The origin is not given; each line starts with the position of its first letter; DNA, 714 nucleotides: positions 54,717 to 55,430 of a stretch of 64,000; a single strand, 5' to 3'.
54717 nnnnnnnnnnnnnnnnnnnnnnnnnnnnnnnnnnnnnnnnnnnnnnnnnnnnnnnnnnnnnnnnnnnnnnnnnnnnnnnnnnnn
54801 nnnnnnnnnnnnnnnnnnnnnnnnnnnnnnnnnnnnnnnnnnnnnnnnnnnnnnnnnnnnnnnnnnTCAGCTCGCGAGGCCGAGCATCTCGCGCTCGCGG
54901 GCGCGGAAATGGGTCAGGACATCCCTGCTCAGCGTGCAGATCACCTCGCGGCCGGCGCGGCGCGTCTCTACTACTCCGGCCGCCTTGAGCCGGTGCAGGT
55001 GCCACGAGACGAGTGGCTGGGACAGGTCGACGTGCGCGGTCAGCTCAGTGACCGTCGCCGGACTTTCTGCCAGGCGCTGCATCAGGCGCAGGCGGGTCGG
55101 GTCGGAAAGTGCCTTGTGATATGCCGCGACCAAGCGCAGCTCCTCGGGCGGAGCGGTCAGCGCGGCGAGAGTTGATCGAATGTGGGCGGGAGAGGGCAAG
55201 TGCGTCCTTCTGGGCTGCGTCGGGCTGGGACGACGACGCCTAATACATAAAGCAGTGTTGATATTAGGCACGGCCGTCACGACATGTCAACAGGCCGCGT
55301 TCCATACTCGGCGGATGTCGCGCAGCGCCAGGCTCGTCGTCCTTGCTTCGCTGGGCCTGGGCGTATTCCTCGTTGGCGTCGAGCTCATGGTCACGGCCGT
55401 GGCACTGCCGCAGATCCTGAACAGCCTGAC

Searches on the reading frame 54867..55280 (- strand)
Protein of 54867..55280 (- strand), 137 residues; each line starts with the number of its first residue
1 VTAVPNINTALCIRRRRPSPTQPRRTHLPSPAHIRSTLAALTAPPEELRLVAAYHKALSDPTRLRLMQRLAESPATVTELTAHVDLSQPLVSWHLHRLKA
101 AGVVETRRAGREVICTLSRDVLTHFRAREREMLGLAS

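Call 3: search_protein_families(library=pfam, proteins=[window:54867-55280:-], max_evalue=0.01)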
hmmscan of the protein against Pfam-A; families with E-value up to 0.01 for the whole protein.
window:54867-55280:- (137 aa): 13 families
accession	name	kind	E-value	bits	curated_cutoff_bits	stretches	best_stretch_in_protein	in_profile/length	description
PF01022.26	HTH_5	-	1.8e-14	53.8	22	1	60-105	1-46/47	Bacterial regulatory protein, arsR family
PF12840.13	HTH_20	-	1.5e-12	47.7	27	1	58-107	1-51/51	Helix-turn-helix domain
PF12802.13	MarR_2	-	1.9e-05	25.2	27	1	61-109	5-55/61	MarR family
PF13412.12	HTH_24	-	3.9e-05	23.6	21.9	1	60-105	2-48/48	Winged helix-turn-helix DNA-binding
PF25212.1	HVO_A0114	-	6e-05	23.2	27.6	1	55-114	17-76/84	HVO_A0114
PF25213.1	HVO_A0261_N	-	0.00089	19.5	35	1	61-108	11-58/86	HVO_A0261 N-terminal domain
PF21476.4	PF0610-like_N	-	0.0017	19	33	1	62-96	2-36/50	PF0610-like, N-terminal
PF02082.26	Rrf2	-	0.0017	18.9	30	1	67-108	16-57/132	Iron-dependent Transcriptional regulator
PF07848.18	PaaX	-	0.0029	18.2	24.8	1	78-118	27-67/70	PaaX-like protein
PF24034.1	DUF7343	-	0.0034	17.6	27.6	1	79-117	23-61/62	Domain of unknown function (DUF7343)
PF13545.12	HTH_Crp_2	-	0.0038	17.6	27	1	72-123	20-68/70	Crp-like helix-turn-helix domain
PF24270.1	HTH_Cmi2_C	-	0.0042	17.8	27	1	66-108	80-122/125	Cmi2, C-terminal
PF24035.1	DUF7344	-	0.0098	16.7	27.8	0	56-84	2-30/76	Domain of unknown function (DUF7344)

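Call 4: search_protein_families(library=ncbifam, proteins=[window:54867-55280:-], max_evalue=0.01)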
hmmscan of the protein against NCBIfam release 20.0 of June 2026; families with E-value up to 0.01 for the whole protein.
window:54867-55280:- (137 aa): 10 families
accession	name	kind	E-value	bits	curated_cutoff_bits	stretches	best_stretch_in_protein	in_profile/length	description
NF033788.1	HTH_metalloreg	subfamily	1.5e-22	79.2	55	1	52-123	2-74/77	metalloregulator ArsR/SmtB family transcription factor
NF033789.1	repress_SdpR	subfamily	1.5e-14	53.6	100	1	55-123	2-70/79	autorepressor SdpR family transcription factor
NF040642.1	sulf_sens_BigR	equivalog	2.9e-12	46.5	155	1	51-119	10-78/95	sulfite-sensing transcriptional repressor BigR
NF045707.1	Dbac_1936_reg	equivalog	7.3e-12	45.2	115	1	47-118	3-74/99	ArsR/SmtB-type metalloregulator TsoR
NF041413.1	ArsR_Rv2640c_fam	equivalog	1e-11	45.3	155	1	51-125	32-109/118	Rv2640c family ArsR-like transcriptional regulator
NF047906.1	CdPbTransRegCmtR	equivalog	1.5e-10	40.9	150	1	51-123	11-83/104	Cd(II)/Pb(II)-sensing metalloregulatory transcriptional regulator CmtR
NF007528.0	PRK10141.1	subfamily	3.9e-07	30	97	1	54-121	9-77/117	metalloregulator ArsR/SmtB family transcription factor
NF053755.1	MsvR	equivalog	6.6e-05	22.7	220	1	56-108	8-60/236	transcriptional factor MsvR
NF053602.1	Phr_regulator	exception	0.0016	18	320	1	58-107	9-58/191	heat shock transcription regulator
NF052532.1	TransRegPagRBaca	equivalog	0.0073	16.4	170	1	55-115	21-81/99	transcriptional repressor PagR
